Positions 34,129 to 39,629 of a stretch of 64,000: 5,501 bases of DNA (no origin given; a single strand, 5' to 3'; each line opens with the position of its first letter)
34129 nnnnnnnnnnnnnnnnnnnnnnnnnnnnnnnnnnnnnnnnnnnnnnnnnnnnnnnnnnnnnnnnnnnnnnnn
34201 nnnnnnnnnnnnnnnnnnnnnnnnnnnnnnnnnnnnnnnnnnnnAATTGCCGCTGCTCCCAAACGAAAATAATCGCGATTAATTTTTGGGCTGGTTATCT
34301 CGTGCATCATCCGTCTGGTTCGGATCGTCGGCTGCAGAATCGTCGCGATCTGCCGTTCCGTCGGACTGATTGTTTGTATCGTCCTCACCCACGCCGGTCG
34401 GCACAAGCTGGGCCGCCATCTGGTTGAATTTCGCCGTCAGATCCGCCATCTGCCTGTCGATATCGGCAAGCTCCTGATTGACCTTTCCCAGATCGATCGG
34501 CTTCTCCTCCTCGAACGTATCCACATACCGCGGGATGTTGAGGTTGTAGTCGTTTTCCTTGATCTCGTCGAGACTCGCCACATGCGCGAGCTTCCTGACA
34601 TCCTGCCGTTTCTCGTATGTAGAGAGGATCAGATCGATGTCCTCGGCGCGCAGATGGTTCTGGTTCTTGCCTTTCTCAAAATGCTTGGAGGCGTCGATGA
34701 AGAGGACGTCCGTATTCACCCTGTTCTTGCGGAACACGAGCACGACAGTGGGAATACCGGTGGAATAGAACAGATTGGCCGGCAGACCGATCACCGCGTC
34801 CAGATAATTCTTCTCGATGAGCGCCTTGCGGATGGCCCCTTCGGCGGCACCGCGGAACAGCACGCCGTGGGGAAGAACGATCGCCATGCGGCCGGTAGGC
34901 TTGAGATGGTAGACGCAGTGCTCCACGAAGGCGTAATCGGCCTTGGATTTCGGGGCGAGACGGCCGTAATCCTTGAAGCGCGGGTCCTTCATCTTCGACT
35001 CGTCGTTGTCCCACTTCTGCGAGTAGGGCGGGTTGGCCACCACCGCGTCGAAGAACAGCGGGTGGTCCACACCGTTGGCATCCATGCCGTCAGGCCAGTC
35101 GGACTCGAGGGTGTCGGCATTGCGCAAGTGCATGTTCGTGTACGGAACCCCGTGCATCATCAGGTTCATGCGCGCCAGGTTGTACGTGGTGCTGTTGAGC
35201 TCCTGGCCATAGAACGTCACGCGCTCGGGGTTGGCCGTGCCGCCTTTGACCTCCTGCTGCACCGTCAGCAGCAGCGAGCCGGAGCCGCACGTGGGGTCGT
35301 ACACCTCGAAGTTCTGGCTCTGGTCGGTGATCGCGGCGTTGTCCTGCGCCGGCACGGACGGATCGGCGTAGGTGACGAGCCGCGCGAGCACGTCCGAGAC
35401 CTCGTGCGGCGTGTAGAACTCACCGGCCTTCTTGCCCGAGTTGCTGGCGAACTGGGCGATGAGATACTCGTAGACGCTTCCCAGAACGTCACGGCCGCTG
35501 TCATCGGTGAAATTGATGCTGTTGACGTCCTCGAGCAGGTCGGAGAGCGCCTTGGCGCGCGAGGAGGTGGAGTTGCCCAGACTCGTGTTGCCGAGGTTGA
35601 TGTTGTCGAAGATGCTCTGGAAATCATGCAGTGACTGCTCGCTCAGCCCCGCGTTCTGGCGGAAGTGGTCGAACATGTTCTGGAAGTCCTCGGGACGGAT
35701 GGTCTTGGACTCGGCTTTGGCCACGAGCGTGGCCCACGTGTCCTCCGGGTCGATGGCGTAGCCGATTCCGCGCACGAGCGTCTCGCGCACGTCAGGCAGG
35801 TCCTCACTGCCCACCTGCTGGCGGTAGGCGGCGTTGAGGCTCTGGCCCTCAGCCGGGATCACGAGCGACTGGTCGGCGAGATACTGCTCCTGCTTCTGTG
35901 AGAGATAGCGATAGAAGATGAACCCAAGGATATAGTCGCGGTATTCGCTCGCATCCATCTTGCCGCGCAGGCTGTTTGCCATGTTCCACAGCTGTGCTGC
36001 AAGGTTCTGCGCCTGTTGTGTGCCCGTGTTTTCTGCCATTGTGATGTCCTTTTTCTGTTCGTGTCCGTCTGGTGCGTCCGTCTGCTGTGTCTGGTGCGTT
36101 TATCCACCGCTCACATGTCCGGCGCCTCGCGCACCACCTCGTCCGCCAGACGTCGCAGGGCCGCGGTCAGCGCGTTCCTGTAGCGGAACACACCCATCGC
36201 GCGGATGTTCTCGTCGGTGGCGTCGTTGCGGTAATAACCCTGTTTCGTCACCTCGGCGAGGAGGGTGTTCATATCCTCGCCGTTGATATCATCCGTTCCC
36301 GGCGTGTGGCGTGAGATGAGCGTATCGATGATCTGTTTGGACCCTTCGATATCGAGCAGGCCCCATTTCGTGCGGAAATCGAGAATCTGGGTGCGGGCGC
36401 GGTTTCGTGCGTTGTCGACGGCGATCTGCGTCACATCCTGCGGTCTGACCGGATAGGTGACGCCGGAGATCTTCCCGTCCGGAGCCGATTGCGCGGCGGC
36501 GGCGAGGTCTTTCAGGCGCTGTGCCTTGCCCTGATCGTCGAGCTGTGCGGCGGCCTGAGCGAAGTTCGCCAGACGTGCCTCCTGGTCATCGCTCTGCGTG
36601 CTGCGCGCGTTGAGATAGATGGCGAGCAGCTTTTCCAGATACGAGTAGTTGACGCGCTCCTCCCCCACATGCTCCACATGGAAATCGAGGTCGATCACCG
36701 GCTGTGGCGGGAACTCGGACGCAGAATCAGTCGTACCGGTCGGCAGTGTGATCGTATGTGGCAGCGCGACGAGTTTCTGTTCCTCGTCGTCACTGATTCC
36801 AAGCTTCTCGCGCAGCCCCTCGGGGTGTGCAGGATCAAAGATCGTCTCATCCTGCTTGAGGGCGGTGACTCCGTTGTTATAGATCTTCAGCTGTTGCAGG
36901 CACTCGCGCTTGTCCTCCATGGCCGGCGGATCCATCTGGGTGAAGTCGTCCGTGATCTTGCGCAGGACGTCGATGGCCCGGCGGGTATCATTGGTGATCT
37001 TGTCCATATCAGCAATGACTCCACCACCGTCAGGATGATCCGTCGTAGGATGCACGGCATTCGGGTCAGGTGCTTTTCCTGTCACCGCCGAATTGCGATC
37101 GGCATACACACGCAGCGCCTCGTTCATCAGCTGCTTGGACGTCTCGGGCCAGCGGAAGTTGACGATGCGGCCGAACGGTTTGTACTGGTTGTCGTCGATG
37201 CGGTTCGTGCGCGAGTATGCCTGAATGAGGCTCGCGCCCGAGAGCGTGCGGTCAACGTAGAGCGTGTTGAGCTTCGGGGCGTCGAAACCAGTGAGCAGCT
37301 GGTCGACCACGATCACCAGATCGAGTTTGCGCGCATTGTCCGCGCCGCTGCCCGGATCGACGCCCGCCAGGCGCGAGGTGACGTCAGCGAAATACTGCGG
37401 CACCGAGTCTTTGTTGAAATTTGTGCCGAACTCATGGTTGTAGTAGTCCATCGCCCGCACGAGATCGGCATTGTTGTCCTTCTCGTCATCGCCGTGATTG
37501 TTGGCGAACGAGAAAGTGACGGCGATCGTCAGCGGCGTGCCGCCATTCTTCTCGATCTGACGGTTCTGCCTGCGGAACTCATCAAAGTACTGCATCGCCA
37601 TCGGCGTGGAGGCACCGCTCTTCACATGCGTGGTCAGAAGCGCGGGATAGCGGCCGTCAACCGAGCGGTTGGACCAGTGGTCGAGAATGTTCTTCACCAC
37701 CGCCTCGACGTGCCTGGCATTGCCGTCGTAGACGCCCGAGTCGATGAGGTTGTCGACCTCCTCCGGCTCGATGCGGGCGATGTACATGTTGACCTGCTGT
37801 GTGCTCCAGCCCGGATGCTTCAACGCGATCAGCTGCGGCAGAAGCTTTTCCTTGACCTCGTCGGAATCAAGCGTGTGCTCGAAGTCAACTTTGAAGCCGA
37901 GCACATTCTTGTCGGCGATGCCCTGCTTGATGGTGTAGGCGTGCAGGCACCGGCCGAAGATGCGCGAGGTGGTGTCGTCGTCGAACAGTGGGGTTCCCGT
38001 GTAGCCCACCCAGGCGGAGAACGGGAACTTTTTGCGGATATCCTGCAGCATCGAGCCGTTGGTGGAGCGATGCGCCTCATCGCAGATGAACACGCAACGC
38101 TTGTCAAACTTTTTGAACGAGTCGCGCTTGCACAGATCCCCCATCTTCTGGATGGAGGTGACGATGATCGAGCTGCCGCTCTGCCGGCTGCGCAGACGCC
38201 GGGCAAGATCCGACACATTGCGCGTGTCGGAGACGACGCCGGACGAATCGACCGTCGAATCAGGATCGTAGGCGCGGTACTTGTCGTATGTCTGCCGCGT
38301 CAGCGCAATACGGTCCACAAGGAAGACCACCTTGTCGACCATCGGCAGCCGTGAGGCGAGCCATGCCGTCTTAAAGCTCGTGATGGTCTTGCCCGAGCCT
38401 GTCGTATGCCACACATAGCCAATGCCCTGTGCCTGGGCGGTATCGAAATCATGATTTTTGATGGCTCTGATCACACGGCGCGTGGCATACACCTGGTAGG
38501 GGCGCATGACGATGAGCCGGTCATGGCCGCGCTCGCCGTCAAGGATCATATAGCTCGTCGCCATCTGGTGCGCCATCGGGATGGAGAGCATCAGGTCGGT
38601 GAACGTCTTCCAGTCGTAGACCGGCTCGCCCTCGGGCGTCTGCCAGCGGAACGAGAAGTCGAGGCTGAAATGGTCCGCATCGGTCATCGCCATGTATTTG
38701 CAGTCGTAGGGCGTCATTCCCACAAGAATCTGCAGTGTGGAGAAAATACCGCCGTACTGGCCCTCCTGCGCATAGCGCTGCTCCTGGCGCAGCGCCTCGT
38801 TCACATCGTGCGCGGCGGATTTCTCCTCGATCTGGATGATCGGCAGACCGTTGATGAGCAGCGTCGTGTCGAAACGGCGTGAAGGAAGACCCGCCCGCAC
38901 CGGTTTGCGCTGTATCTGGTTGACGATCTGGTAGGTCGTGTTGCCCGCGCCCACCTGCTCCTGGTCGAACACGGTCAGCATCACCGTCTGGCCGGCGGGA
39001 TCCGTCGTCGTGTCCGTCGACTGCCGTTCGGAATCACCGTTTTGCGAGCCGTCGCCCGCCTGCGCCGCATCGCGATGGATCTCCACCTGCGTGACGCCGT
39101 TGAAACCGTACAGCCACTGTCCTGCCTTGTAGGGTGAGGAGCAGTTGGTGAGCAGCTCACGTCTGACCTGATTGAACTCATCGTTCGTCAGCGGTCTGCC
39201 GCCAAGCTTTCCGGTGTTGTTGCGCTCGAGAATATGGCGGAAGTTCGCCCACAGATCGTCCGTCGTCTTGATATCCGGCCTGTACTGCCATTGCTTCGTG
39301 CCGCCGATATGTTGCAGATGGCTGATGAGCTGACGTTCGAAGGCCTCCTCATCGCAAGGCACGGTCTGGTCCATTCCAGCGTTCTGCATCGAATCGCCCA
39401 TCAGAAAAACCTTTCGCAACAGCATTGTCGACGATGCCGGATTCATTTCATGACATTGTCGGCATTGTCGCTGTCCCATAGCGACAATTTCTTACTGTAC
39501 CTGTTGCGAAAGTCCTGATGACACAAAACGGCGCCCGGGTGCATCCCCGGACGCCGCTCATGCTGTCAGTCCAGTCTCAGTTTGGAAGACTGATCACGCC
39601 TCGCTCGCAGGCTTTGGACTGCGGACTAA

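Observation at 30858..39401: Type I restriction-modification operon wired as a recombinase-driven hsdS shufflon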

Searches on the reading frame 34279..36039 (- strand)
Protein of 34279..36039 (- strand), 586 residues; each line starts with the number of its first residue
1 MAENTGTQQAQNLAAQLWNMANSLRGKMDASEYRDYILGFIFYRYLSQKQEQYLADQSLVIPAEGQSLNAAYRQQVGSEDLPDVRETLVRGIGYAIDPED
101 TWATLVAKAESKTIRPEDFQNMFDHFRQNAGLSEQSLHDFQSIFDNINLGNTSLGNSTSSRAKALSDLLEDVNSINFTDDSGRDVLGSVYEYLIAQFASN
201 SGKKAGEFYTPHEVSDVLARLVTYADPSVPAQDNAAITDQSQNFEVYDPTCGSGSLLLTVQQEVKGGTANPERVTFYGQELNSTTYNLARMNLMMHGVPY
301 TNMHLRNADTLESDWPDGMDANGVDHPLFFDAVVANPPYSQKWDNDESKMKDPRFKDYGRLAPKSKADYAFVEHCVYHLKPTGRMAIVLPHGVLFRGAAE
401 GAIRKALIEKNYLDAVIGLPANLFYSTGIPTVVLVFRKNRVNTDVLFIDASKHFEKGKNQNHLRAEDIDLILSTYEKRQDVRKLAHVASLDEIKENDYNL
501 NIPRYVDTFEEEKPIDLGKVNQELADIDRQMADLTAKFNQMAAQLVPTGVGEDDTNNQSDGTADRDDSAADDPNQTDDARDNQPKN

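Call 3: search_protein_families(library=pfam, proteins=[window:34279-36039:-])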
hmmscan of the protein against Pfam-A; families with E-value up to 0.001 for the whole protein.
window:34279-36039:- (586 aa): 3 families
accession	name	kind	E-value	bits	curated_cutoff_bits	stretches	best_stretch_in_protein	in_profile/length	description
PF02384.22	N6_Mtase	-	1.6e-114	382.9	20.4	1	183-513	3-310/311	N-6 DNA Methylase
PF12161.14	HsdM_N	-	4.7e-19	69.8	24.5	1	13-171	1-134/135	HsdM N-terminal domain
PF07669.17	Eco57I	-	9.5e-10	39.3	25.3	1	277-419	4-165/171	Eco57I restriction-modification methylase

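Call 28: search_protein_families(library=ncbifam, proteins=[window:34279-36039:-])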
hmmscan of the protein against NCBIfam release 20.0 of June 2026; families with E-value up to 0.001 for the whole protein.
window:34279-36039:- (586 aa): 6 families
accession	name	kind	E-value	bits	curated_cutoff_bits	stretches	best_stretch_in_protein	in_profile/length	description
TIGR00497.1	hsdM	equivalog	6.5e-117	391.3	242.75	1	11-532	3-512/515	type I restriction-modification system subunit M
NF047738.1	antiphage_MADS2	equivalog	8e-15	54.1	720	1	276-438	388-566/654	methylation-associated defense system DNA methyltransferase MAD2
TIGR03534.1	RF_mod_PrmC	equivalog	5.8e-09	35.8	199.1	1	239-347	85-174/253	peptide chain release factor N(5)-glutamine methyltransferase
TIGR02987.1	met_A_Alw26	exception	1.5e-08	33.8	353.5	1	203-359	1-143/523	Alw26I/Eco31I/Esp3I family type II restriction adenine-specific DNA-methyltransferase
NF033452.1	BREX_1_MTaseX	exception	2.1e-08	32.5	500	1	330-465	508-640/1210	BREX-1 system adenine-specific DNA-methyltransferase PglX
NF033454.1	BREX_5_MTaseX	exception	0.0002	19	900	0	210-258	271-317/1404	BREX-5 system adenine-specific DNA-methyltransferase PglX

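Call 31: find_encoding_contigs(protein=window:34279-36039:-, flank=6000, max_places=10)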
Protein window:34279-36039:- (586 aa): 2 contigs read that carry it; 2 places shown.
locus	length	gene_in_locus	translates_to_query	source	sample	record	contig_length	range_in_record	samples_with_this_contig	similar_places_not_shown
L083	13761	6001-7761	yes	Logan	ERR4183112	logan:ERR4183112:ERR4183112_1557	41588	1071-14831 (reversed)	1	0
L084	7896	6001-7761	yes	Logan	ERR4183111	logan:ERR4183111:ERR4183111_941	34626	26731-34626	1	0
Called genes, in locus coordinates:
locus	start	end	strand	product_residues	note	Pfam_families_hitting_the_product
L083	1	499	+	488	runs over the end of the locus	PF13393:tRNA-synt_His, PF03129:HGTP_anticodon (weak)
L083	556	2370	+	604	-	PF01336:tRNA_anti-codon, PF00152:tRNA-synt_2, PF02938:GAD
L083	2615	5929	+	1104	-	PF04313:HSDR_N, PF04851:ResIII, PF18766:SWI2_SNF2, PF00270:DEAD, PF22679:T1R_D3-like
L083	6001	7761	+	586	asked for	PF12161:HsdM_N, PF02384:N6_Mtase, PF07669:Eco57I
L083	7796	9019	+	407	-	PF01420:Methylase_S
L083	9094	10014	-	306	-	PF00589:Phage_integrase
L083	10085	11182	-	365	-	PF01420:Methylase_S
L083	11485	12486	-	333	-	PF00389:2-Hacid_dh, PF02826:2-Hacid_dh_C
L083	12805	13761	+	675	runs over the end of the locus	?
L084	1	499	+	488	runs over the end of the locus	PF13393:tRNA-synt_His, PF03129:HGTP_anticodon (weak)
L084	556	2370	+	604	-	PF01336:tRNA_anti-codon, PF00152:tRNA-synt_2, PF02938:GAD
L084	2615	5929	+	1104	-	PF04313:HSDR_N, PF04851:ResIII, PF18766:SWI2_SNF2, PF00270:DEAD, PF22679:T1R_D3-like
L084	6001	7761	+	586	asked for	PF12161:HsdM_N, PF02384:N6_Mtase, PF07669:Eco57I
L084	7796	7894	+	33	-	?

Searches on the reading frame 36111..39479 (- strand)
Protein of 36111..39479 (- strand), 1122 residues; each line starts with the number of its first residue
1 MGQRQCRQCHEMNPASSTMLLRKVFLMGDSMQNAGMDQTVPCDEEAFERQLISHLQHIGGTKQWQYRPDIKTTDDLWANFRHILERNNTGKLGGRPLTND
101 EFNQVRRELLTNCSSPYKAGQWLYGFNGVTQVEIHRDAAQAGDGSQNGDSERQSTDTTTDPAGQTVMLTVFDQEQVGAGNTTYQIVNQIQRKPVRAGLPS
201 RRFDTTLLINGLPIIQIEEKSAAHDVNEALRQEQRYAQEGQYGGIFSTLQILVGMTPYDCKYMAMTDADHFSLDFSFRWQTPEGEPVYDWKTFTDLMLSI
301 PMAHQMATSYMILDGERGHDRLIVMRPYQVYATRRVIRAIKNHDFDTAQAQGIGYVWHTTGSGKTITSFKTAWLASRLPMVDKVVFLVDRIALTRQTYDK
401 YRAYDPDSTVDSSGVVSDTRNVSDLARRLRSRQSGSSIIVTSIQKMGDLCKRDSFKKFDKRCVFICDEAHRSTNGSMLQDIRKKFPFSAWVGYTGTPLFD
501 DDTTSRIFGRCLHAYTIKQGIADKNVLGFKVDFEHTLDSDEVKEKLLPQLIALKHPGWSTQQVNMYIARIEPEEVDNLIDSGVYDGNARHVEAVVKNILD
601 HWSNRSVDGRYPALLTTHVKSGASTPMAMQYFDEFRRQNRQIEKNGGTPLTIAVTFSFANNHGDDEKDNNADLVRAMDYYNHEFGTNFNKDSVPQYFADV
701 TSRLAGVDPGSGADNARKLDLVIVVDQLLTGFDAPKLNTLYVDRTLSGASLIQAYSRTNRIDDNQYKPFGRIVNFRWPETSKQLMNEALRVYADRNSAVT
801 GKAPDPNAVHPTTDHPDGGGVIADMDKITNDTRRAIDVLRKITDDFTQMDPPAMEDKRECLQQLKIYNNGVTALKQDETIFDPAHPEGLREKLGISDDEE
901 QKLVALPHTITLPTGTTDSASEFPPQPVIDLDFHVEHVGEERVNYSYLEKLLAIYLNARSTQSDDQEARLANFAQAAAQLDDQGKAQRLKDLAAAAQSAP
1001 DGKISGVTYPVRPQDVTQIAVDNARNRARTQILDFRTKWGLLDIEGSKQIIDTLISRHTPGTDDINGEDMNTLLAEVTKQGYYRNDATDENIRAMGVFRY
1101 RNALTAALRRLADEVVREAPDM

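Call 3: search_protein_families(library=pfam, proteins=[window:36111-39479:-])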
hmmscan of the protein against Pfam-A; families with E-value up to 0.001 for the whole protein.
window:36111-39479:- (1122 aa): 6 families
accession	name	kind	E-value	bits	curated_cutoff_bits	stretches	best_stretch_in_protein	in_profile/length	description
PF18766.7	SWI2_SNF2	-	1.8e-45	155.8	26.7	1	328-547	1-204/221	SWI2/SNF2 ATPase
PF22679.2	T1R_D3-like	-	1.7e-43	149.2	27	1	610-776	2-157/158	Type I restriction enzyme subunit R domain 3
PF04851.21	ResIII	-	1.8e-30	106.5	22.5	1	323-497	2-162/164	Type III restriction enzyme, res subunit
PF04313.20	HSDR_N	-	2.9e-15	57.1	25.1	1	60-268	33-195/198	Type I restriction enzyme R protein N terminus (HSDR_N)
PF00270.35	DEAD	-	7.2e-08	32.8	26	1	358-483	21-140/167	DEAD/DEAH box helicase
PF12008.13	EcoR124_C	-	0.00014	22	23.1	1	851-982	33-154/260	Type I restriction and modification enzyme - subunit R C terminal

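Call 28: search_protein_families(library=ncbifam, proteins=[window:36111-39401:-])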
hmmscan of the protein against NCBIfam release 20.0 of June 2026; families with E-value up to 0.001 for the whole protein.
window:36111-39401:- (1096 aa): 4 families
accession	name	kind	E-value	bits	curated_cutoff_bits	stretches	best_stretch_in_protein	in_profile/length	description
TIGR00348.1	hsdR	subfamily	1.3e-89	301.5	284.55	1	154-769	105-671/674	HsdR family type I site-specific deoxyribonuclease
NF046051.1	restrict_EcoAI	equivalog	1.5e-17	63.3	550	1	175-506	50-349/768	EcoAI/FtnUII family type I restriction enzme subunit R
TIGR04095.1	dnd_restrict_1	equivalog_domain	8e-10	38.3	600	1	323-501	22-203/451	DNA phosphorothioation system restriction enzyme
NF008521.0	PRK11448.1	equivalog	1.7e-07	29.7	729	1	186-445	292-551/1123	type I restriction-modification system endonuclease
